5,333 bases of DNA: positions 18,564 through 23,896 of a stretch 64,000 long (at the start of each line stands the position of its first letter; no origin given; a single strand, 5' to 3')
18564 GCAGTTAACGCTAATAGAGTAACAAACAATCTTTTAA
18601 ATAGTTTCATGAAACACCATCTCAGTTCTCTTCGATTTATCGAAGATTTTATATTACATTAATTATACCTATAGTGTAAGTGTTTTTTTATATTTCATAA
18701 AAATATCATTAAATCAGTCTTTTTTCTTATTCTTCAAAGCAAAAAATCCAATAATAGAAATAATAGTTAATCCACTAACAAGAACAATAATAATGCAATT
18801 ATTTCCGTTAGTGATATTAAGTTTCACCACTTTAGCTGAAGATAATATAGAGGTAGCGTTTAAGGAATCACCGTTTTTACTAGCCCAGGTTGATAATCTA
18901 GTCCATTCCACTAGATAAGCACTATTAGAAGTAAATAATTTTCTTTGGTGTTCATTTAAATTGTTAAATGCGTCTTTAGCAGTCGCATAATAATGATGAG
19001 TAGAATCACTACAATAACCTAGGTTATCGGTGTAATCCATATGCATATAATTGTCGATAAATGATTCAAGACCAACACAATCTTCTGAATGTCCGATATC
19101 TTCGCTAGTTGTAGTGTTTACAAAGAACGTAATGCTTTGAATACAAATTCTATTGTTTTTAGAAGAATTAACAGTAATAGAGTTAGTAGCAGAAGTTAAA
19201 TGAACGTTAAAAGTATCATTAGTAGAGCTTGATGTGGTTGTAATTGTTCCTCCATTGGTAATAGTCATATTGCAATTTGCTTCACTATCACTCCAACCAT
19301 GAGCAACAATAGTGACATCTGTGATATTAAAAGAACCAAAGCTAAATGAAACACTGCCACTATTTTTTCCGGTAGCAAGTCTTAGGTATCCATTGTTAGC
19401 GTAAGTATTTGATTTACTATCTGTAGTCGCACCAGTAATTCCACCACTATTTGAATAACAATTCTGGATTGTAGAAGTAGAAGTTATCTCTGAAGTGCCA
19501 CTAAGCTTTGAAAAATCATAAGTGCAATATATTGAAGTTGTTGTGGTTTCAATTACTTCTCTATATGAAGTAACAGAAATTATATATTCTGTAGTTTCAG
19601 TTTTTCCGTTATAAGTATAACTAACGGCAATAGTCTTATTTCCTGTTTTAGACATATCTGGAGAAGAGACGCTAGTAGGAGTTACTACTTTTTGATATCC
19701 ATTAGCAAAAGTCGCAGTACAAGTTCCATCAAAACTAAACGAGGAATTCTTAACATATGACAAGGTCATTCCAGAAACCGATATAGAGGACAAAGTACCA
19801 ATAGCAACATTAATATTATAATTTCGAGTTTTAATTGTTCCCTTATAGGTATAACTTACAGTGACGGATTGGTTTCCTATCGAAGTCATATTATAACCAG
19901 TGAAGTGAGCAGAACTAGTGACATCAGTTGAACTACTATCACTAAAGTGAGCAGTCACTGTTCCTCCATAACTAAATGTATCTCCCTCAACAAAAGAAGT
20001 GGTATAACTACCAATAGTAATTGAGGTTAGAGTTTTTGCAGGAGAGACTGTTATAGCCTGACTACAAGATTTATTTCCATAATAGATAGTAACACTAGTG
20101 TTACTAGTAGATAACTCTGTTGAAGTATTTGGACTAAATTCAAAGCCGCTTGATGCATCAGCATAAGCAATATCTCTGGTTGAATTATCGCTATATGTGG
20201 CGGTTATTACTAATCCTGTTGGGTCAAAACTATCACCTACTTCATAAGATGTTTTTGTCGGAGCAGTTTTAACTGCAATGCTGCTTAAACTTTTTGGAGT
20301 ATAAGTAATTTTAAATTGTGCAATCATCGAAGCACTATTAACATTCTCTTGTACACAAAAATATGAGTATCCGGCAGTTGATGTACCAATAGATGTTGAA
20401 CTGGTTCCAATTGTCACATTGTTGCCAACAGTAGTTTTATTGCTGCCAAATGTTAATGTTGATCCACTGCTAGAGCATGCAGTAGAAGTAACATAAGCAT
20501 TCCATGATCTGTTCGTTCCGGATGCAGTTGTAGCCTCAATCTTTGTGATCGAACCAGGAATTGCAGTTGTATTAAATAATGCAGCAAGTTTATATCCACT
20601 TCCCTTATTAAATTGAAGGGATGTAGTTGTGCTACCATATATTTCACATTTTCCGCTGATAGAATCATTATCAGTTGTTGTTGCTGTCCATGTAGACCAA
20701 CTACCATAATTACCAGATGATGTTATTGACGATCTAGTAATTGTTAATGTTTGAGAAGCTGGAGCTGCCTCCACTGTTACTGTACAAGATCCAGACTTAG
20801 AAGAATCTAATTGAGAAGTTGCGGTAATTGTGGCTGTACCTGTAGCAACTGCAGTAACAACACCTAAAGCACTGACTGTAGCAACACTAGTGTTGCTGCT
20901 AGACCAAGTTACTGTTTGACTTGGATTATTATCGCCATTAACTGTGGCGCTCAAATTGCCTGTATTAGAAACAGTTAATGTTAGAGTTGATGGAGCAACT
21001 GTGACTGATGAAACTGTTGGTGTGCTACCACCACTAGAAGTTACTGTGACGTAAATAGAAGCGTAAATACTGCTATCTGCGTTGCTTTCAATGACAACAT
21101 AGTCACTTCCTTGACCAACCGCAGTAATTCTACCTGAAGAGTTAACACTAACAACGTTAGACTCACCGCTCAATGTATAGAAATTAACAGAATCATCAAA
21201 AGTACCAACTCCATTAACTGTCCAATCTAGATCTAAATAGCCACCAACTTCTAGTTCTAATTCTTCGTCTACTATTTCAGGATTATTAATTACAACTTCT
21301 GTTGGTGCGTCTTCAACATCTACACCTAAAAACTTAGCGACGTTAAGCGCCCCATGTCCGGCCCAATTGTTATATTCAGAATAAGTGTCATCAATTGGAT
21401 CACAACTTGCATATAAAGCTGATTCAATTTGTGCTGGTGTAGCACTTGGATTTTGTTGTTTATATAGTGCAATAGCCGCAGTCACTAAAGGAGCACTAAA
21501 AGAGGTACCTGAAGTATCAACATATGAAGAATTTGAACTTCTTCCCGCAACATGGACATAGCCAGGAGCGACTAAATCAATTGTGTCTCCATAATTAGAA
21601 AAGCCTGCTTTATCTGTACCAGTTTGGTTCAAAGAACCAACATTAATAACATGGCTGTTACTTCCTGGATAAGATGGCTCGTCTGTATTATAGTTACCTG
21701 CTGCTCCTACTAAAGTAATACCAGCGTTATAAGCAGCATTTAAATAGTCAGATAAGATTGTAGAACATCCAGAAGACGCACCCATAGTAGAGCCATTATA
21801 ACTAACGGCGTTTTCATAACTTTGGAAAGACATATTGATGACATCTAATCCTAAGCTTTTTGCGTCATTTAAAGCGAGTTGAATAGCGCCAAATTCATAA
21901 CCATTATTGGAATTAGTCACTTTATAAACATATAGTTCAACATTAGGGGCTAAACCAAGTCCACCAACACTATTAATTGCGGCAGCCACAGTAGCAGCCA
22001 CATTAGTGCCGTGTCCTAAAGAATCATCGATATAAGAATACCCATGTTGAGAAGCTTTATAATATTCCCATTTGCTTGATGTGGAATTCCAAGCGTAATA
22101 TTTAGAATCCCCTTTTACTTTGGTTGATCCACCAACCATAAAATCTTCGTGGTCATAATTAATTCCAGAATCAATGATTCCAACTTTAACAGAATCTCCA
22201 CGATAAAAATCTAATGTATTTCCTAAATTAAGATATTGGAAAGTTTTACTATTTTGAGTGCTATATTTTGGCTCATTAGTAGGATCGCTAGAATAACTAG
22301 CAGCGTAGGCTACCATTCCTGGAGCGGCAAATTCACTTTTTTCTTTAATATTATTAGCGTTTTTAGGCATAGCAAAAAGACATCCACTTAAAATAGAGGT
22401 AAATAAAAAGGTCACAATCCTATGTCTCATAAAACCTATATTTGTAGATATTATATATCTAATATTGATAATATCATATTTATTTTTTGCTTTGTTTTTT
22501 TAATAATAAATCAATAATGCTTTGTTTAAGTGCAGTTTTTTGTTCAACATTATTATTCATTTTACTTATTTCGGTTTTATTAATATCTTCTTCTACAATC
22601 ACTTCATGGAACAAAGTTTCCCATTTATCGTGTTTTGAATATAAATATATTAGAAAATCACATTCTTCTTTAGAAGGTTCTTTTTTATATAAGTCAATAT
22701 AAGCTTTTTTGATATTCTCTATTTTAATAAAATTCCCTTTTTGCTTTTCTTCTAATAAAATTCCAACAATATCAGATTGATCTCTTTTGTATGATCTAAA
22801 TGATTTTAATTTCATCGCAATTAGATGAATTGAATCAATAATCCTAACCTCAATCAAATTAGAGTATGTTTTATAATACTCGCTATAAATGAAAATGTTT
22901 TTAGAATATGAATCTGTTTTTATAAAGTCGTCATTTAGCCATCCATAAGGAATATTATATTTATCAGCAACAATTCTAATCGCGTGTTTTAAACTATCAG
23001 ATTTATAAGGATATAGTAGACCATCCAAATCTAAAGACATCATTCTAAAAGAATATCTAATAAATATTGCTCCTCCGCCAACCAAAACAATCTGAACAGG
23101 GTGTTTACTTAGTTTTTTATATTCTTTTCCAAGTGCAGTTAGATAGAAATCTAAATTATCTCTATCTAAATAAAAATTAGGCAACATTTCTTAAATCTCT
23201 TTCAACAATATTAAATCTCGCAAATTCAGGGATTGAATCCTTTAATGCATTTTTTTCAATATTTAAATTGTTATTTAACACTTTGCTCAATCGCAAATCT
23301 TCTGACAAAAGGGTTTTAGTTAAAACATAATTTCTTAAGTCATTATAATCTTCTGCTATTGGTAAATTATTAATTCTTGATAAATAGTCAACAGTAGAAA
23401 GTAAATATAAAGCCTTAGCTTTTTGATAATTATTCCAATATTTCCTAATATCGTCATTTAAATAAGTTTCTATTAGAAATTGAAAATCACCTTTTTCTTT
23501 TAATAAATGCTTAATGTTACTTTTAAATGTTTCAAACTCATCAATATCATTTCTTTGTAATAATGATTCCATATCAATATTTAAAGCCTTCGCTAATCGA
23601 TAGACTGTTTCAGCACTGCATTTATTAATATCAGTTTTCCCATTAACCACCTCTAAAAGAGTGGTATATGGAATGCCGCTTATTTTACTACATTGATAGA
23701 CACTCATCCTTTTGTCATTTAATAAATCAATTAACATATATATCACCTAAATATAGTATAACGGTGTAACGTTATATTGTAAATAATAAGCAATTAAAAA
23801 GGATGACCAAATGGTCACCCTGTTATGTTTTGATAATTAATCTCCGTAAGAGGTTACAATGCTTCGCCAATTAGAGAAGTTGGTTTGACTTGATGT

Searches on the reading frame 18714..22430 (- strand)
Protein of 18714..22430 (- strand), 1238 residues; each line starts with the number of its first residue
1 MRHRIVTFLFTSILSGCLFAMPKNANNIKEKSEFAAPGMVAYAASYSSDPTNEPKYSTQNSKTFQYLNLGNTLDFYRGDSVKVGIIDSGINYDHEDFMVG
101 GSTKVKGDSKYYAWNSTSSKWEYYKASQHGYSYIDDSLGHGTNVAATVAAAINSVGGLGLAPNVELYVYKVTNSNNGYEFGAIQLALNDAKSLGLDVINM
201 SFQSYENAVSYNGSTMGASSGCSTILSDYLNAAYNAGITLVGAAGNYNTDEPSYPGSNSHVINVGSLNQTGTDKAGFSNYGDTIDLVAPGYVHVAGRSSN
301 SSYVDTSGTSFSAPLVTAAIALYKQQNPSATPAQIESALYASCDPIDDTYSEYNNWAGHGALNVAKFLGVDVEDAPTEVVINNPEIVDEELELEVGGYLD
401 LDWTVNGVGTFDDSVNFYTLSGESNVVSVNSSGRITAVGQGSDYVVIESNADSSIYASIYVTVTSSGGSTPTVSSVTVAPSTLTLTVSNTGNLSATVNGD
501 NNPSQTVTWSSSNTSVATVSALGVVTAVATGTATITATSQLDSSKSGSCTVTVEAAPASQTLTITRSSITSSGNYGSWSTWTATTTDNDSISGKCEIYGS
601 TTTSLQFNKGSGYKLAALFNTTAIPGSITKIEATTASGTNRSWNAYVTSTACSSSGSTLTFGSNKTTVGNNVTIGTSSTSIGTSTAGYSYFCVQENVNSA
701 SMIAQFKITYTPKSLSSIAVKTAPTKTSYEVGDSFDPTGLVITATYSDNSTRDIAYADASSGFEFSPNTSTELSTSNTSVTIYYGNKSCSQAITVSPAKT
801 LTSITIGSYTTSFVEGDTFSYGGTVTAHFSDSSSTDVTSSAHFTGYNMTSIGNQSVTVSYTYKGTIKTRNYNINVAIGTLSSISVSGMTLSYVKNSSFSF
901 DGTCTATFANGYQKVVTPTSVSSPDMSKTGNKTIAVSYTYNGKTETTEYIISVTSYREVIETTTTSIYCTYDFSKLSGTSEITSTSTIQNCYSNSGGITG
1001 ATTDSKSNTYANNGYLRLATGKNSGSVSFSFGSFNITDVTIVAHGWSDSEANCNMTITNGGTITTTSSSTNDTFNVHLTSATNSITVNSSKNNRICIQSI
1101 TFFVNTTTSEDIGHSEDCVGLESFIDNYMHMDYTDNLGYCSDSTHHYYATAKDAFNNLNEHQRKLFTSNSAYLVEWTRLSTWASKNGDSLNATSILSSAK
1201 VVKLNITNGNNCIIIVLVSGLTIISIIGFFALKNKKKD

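Call 34: search_protein_families(library=pfam, proteins=[window:18714-22430:-], max_evalue=0.001)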
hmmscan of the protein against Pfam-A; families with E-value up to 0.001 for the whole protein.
window:18714-22430:- (1238 aa): 3 families
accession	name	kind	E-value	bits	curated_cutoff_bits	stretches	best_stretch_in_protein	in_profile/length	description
PF00082.27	Peptidase_S8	-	7.6e-43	147.3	21.8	1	78-343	1-273/288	Subtilase family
PF02368.24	Big_2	-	6.4e-14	52.1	22.8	1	473-545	2-73/79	Bacterial Ig-like domain (group 2)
PF07523.18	Big_3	-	2.9e-08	34.3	21.2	1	723-795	2-68/68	Bacterial Ig-like domain (group 3)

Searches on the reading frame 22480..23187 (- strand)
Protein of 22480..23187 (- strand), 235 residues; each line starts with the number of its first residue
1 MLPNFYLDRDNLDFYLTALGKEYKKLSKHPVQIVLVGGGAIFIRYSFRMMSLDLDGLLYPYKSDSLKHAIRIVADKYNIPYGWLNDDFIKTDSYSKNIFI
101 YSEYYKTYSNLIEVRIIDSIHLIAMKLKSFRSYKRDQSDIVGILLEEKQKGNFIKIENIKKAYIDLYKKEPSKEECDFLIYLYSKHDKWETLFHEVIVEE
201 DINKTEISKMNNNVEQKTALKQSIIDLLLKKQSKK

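Call 34: search_protein_families(library=pfam, proteins=[window:22480-23187:-], max_evalue=0.001)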
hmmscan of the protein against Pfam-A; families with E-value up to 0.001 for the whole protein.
window:22480-23187:- (235 aa): 1 family
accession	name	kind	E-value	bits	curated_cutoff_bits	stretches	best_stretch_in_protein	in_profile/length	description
PF19502.5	DUF6036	-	3.4e-05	24.1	23.6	1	16-147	3-122/164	Nucleotidyltransferase of unknown function (DUF6036)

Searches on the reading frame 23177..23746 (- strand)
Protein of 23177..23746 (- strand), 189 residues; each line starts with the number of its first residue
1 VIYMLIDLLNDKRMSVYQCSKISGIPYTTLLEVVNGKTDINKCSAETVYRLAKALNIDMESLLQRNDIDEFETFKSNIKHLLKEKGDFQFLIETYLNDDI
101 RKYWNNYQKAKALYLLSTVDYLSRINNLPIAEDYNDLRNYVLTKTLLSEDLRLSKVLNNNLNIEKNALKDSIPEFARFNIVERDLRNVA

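Call 34: search_protein_families(library=pfam, proteins=[window:23177-23746:-], max_evalue=0.001)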
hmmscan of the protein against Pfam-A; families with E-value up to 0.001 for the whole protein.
window:23177-23746:- (189 aa): 1 family
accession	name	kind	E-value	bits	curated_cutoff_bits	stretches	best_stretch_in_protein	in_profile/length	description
PF13443.12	HTH_26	-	6.8e-07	29.9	22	1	5-66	2-61/63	Cro/C1-type HTH DNA-binding domain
